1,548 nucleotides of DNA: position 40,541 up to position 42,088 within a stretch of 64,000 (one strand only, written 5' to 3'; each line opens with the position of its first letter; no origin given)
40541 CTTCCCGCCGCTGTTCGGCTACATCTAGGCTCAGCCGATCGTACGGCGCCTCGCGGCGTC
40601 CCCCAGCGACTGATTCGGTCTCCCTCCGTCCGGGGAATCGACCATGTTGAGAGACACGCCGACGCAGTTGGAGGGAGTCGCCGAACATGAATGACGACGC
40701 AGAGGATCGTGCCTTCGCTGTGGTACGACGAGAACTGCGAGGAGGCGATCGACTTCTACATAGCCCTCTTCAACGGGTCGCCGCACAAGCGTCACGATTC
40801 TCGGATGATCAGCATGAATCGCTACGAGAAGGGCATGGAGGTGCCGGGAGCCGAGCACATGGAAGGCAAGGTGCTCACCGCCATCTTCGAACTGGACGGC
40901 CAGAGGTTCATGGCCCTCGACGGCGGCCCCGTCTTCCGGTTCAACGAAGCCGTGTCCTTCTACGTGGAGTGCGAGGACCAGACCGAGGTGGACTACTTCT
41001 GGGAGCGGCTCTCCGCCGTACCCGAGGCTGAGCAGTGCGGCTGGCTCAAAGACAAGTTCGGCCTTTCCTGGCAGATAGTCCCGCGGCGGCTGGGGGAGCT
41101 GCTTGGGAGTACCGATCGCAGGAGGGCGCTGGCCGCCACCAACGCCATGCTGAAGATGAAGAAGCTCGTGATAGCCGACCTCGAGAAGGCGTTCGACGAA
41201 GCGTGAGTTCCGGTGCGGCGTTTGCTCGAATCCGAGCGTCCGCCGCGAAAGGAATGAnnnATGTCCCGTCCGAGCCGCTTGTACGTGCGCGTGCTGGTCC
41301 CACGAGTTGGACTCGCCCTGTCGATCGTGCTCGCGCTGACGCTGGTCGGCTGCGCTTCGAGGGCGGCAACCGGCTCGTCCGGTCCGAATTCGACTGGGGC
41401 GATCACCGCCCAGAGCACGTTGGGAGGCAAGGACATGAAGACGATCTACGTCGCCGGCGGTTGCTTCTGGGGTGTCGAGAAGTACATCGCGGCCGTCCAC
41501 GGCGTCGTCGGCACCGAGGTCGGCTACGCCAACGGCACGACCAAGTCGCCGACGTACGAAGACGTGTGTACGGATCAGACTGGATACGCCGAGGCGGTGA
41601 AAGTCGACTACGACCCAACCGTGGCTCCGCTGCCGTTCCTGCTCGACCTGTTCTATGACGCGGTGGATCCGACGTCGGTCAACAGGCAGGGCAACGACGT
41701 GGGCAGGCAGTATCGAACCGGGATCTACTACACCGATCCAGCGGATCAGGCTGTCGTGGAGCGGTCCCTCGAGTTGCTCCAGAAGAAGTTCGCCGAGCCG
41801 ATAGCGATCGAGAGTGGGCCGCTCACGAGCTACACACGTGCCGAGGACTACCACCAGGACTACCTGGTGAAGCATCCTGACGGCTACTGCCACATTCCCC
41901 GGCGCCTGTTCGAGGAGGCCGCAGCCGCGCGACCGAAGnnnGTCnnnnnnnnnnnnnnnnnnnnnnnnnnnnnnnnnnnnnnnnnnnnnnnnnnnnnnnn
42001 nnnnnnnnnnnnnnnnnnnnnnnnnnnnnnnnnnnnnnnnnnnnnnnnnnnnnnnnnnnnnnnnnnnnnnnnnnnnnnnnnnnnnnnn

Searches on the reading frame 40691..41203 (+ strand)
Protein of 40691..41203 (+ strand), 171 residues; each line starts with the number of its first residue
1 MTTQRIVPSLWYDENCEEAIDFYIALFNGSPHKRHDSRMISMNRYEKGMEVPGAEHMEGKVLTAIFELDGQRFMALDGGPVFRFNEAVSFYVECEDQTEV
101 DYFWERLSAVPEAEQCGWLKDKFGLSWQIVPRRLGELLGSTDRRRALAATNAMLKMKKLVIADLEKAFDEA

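Call 81: search_protein_families(library=pfam, proteins=[window:40691-41203:+], max_evalue=0.00001)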
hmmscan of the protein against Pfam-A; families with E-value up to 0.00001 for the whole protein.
window:40691-41203:+ (171 aa): 1 family
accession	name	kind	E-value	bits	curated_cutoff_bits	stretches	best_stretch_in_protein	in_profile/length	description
PF06983.19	3-dmu-9_3-mt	-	9e-39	133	24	1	4-130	1-116/116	3-demethylubiquinone-9 3-methyltransferase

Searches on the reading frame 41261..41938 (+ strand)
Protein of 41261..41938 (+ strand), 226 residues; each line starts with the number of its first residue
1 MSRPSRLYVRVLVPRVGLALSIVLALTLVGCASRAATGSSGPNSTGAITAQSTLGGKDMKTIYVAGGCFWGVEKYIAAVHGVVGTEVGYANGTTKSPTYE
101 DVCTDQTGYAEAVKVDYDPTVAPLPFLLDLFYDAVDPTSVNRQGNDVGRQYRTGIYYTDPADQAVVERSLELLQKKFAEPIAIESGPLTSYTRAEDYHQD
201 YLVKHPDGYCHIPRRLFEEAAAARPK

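Call 81: search_protein_families(library=pfam, proteins=[window:41261-41938:+], max_evalue=0.00001)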
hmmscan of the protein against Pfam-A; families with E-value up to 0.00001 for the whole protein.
window:41261-41938:+ (226 aa): 1 family
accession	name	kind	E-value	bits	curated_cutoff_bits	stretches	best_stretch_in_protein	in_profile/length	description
PF01625.27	PMSR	-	2e-58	197.4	23.7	1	61-211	1-153/153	Peptide methionine sulfoxide reductase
